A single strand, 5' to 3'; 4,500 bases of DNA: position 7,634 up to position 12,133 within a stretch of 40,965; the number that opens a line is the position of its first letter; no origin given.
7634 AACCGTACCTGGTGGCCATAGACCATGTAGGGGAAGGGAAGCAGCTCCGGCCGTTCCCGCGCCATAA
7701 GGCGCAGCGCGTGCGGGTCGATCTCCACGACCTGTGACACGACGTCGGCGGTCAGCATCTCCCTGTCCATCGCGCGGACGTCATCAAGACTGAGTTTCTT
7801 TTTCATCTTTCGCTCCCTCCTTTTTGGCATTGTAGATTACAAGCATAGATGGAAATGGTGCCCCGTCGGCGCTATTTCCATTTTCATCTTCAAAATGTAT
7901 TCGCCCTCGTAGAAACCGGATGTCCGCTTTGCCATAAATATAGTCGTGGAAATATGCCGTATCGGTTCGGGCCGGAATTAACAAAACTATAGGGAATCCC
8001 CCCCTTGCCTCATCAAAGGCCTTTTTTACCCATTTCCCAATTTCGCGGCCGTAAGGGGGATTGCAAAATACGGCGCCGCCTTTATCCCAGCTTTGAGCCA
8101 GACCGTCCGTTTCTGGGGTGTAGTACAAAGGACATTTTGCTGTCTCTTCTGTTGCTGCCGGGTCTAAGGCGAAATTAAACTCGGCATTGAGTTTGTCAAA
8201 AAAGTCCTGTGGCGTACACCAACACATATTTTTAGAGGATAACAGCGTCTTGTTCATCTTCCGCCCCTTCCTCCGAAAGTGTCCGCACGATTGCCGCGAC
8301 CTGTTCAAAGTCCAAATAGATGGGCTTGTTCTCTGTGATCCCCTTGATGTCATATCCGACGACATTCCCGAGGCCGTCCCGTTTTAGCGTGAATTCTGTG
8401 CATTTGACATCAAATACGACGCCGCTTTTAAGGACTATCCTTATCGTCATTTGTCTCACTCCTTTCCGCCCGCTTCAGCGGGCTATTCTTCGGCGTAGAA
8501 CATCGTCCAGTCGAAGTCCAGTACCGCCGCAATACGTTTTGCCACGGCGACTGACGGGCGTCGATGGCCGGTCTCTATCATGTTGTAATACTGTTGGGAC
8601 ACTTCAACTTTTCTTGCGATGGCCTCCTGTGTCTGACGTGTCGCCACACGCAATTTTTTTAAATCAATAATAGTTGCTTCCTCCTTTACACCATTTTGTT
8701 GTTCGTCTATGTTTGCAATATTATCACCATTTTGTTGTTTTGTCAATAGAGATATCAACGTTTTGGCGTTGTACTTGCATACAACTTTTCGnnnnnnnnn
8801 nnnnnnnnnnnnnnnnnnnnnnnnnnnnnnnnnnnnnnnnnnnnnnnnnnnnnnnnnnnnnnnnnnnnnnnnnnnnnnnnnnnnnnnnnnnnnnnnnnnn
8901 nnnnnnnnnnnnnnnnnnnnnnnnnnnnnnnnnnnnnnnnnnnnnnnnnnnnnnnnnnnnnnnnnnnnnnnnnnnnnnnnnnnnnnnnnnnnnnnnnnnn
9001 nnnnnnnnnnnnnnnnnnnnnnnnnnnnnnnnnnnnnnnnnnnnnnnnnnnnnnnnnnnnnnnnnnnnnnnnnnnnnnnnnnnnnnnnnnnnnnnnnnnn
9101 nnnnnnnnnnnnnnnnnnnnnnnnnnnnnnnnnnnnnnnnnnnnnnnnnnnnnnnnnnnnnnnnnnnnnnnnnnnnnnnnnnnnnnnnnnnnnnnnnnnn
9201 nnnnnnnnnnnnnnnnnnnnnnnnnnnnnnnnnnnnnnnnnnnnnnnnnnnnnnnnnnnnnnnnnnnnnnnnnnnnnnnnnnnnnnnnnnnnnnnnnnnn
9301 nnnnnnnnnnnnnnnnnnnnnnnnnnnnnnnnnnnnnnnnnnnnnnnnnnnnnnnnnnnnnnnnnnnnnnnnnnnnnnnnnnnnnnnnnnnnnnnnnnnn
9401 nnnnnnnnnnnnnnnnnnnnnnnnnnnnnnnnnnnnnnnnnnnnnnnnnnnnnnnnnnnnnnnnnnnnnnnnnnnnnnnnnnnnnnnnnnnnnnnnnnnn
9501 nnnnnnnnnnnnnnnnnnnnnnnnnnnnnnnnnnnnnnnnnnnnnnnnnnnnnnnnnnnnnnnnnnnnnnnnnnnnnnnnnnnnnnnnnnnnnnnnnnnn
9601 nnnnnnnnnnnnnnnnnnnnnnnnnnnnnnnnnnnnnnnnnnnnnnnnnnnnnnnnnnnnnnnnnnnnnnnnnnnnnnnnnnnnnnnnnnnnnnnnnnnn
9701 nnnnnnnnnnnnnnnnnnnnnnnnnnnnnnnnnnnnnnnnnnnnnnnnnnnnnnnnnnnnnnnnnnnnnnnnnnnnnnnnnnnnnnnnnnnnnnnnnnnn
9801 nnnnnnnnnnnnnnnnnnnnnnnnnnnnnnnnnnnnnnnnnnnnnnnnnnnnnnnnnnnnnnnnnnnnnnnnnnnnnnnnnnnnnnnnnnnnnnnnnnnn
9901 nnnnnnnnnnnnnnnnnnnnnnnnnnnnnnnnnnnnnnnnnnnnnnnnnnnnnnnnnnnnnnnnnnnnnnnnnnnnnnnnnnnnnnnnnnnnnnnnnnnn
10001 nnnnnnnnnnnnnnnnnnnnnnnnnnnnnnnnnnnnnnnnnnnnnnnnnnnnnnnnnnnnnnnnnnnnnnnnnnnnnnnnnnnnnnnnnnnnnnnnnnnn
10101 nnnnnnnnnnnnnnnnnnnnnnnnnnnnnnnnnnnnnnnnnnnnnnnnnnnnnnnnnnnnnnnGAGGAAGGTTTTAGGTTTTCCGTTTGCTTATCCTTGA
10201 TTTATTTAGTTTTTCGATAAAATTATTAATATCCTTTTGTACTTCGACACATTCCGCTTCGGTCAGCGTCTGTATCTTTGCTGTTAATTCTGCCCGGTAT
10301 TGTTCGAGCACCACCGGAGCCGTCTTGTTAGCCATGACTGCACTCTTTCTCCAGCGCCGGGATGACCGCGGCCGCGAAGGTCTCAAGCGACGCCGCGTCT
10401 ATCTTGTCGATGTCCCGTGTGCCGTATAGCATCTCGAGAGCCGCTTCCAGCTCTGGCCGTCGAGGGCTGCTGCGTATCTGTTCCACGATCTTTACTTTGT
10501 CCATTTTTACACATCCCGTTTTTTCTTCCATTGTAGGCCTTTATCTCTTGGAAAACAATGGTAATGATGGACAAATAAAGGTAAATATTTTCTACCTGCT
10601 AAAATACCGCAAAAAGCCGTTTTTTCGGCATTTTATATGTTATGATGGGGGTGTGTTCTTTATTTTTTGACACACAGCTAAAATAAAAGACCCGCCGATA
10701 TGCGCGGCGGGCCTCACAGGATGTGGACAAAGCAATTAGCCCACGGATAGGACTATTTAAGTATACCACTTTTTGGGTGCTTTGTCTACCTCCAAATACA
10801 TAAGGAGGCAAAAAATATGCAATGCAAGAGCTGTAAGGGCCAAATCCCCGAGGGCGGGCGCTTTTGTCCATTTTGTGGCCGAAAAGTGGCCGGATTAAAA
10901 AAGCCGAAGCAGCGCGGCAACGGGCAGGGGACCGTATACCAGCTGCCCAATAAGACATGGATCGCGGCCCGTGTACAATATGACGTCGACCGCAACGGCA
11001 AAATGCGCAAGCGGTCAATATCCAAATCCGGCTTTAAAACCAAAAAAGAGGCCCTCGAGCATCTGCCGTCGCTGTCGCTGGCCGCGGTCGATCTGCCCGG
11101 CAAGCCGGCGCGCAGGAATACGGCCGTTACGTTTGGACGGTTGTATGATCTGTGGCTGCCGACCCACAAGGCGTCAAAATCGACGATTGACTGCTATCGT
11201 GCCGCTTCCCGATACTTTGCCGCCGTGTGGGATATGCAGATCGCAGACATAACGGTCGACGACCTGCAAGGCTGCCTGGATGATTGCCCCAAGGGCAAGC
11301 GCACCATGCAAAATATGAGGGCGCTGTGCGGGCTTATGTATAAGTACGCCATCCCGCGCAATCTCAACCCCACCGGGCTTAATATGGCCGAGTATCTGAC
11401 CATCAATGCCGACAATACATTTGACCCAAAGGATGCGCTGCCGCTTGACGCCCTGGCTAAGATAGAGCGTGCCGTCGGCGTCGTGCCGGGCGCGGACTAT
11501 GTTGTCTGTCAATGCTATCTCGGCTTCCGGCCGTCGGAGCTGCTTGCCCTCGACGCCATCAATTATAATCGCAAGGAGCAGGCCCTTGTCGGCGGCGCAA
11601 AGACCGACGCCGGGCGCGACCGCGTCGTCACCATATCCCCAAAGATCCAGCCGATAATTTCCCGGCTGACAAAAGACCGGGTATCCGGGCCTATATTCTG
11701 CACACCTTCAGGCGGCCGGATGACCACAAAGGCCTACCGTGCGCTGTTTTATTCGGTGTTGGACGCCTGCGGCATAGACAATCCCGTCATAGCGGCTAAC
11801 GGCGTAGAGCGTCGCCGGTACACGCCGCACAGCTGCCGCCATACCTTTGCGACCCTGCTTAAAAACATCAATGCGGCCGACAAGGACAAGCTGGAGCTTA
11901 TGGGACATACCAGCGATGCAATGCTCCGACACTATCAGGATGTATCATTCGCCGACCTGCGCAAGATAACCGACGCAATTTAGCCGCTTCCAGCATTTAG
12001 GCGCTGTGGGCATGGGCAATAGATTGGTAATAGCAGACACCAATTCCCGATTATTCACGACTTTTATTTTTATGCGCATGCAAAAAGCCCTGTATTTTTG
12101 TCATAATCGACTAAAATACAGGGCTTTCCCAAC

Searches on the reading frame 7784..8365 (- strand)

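Call 86: search_protein_families(library=pfam, proteins=[window:7784-8365:-], max_evalue=0.001)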
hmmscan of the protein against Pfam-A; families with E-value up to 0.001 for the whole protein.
window:7784-8365:- (193 aa): 1 family
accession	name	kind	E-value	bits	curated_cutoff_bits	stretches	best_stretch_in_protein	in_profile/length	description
PF05869.16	Dam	-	1.1e-29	103.7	28.1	1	43-182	6-148/169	DNA N-6-adenine-methyltransferase (Dam)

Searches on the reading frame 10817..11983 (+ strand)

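Call 47: search_protein_families(library=phrogs, proteins=[window:10817-11983:+], max_evalue=0.00001)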
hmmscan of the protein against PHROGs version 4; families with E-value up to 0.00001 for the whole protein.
window:10817-11983:+ (388 aa): 2 families
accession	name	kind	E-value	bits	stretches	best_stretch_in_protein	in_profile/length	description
phrog_1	-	integration and excision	2.9e-45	156.6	1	27-386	101-445/611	integrase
phrog_216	-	integration and excision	2.2e-15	57.6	1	232-384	83-232/301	integrase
